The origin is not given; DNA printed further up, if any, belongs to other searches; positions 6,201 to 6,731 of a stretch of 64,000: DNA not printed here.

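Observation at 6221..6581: Orphan 76-aa gene: double-glycine-type leader plus a 9-Cys/7-Ser/Thr core, with a strong RBS and its own terminators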

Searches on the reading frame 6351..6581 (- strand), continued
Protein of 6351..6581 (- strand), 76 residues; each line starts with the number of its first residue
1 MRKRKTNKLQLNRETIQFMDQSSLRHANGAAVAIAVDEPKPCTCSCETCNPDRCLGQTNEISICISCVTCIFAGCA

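Call 67: search_solved_structures(query=L130:7894-9933:+, max_evalue=0.001)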
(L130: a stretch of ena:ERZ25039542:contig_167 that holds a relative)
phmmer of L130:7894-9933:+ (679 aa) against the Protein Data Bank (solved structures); distinct sequences matched with E-value up to 0.001: 0.
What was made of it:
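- Tried and rejected: The rSAM enzyme has no relative of solved structure by sequence (call 67).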

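Call 72: search_protein_families(library=pfam, proteins=[L134:7817-9862:+], max_evalue=0.01)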
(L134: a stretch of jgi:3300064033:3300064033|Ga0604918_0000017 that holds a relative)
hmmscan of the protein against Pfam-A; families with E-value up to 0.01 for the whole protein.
L134:7817-9862:+ (681 aa): 0 families

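Call 77: find_encoding_contigs(protein=P0103, flank=10000, max_places=1)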
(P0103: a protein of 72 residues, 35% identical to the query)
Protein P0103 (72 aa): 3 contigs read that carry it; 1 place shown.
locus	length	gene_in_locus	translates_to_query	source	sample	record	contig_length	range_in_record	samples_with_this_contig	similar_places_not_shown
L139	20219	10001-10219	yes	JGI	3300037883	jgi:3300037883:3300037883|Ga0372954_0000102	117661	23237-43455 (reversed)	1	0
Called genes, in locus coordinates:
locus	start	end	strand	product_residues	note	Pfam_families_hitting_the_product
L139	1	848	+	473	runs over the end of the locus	PF02812:ELFV_dehydrog_N, PF00208:ELFV_dehydrog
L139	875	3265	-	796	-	PF07228:SpoIIE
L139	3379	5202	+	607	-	PF00070:Pyr_redox (faint), PF00072:Response_reg, PF01266:DAO (weak), PF01946:Thi4 (faint), PF03486:HI0933_like (faint), PF07992:Pyr_redox_2, PF12831:FAD_oxidored (weak), PF13738:Pyr_redox_3, +1 more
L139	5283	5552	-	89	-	PF02148:zf-UBP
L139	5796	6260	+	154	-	-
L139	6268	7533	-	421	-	PF13091:PLDc_2, PF00614:PLDc (faint), PF13091:PLDc_2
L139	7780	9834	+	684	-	PF00772:DnaB, PF03796:DnaB_C, PF13481:AAA_25, PF14890:Intein_splicing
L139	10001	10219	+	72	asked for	-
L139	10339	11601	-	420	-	-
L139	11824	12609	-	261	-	PF00561:Abhydrolase_1, PF05728:UPF0227 (weak), PF12146:Hydrolase_4, PF12697:Abhydrolase_6, PF20408:Abhydrolase_11 (faint), PF00326:Peptidase_S9 (faint)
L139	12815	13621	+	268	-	PF02405:MlaE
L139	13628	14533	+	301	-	PF00005:ABC_tran, PF13304:AAA_21 (faint)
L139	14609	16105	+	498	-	PF02470:MlaD, PF28544:Helical_needle (weak), PF27164:Aq_493_lipo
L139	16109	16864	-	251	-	-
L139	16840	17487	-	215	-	PF06674:DUF1176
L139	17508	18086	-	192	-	-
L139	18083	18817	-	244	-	-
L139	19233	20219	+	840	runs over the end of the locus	PF25852:DUF6242_C (faint), PF02012:BNR (faint), PF13810:DUF4185 (faint), PF15902:Sortilin-Vps10 (faint)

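Call 78: find_encoding_contigs(protein=P0044, flank=10000, max_places=1)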
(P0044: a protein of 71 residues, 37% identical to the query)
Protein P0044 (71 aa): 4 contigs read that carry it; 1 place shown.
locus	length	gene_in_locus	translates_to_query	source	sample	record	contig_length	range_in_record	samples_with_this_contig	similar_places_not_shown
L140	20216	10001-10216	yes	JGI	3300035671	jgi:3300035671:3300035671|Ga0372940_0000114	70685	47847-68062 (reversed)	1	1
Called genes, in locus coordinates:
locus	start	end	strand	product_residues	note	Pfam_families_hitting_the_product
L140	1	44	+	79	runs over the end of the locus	-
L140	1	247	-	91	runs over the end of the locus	-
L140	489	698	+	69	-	-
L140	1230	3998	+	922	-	PF00069:Pkinase, PF07714:PK_Tyr_Ser-Thr, PF14531:Kinase-like (weak), PF13517:FG-GAP_3 (faint), PF13432:TPR_16 (weak)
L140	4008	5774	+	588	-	PF16697:Yop-YscD_cpl, PF00498:FHA, PF00158:Sigma54_activat, PF14532:Sigma54_activ_2, PF25601:AAA_lid_14, PF02954:HTH_8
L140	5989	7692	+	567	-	PF01270:Glyco_hydro_8, PF00041:fn3 (weak), PF25059:FN3_DSCAM-DSCAML_C (faint), PF00041:fn3 (weak)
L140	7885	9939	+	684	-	PF04055:Radical_SAM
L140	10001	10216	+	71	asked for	-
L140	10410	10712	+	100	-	-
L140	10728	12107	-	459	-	PF02585:PIG-L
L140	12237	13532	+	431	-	PF05977:MFS_3, PF07690:MFS_1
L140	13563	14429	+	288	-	PF00296:Bac_luciferase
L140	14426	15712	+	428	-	PF00375:SDF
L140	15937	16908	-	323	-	PF08240:ADH_N, PF00107:ADH_zinc_N, PF13602:ADH_zinc_N_2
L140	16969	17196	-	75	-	-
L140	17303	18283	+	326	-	PF00561:Abhydrolase_1, PF12146:Hydrolase_4, PF12697:Abhydrolase_6, PF20408:Abhydrolase_11 (faint)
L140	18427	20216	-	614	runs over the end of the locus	PF04326:SLFN_AlbA_2, PF13749:HATPase_c_4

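Call 79: find_encoding_contigs(protein=P0022, flank=10000, max_places=1)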
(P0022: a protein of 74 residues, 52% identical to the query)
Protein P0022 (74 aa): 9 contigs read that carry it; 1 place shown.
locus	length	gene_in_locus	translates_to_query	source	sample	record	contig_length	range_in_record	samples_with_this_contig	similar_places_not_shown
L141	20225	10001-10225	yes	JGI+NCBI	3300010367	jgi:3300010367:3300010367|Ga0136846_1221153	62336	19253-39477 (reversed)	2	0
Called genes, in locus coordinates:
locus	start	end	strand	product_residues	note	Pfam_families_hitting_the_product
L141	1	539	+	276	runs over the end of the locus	PF00950:ABC-3, PF01032:FecCD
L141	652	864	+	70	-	-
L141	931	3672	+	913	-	PF00069:Pkinase, PF07714:PK_Tyr_Ser-Thr, PF14531:Kinase-like (weak)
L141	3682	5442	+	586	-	PF16697:Yop-YscD_cpl, PF00498:FHA, PF00158:Sigma54_activat, PF14532:Sigma54_activ_2, PF07728:AAA_5 (faint), PF25601:AAA_lid_14, PF02954:HTH_8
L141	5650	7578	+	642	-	PF18998:Flg_new_2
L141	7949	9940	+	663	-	PF04055:Radical_SAM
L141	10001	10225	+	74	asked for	-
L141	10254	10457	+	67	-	-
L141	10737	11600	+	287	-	PF01488:Shikimate_DH (faint), PF03446:NAD_binding_2, PF03807:F420_oxidored, PF14833:NAD_binding_11, PF21761:RedAm-like_C (weak)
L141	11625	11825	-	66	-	-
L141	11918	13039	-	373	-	PF01636:APH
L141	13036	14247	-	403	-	PF02771:Acyl-CoA_dh_N, PF02770:Acyl-CoA_dh_M, PF00441:Acyl-CoA_dh_1, PF08028:Acyl-CoA_dh_2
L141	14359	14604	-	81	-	PF01402:RHH_1 (weak)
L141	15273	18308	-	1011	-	PF04313:HSDR_N (faint), PF02384:N6_Mtase, PF20473:MmeI_Mtase, PF01170:UPF0020 (faint), PF07669:Eco57I, PF02384:N6_Mtase (weak), PF12950:TaqI_C (weak)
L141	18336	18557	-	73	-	-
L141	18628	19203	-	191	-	PF09997:DUF2238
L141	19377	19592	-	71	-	-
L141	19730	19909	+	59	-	-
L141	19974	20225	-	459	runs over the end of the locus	-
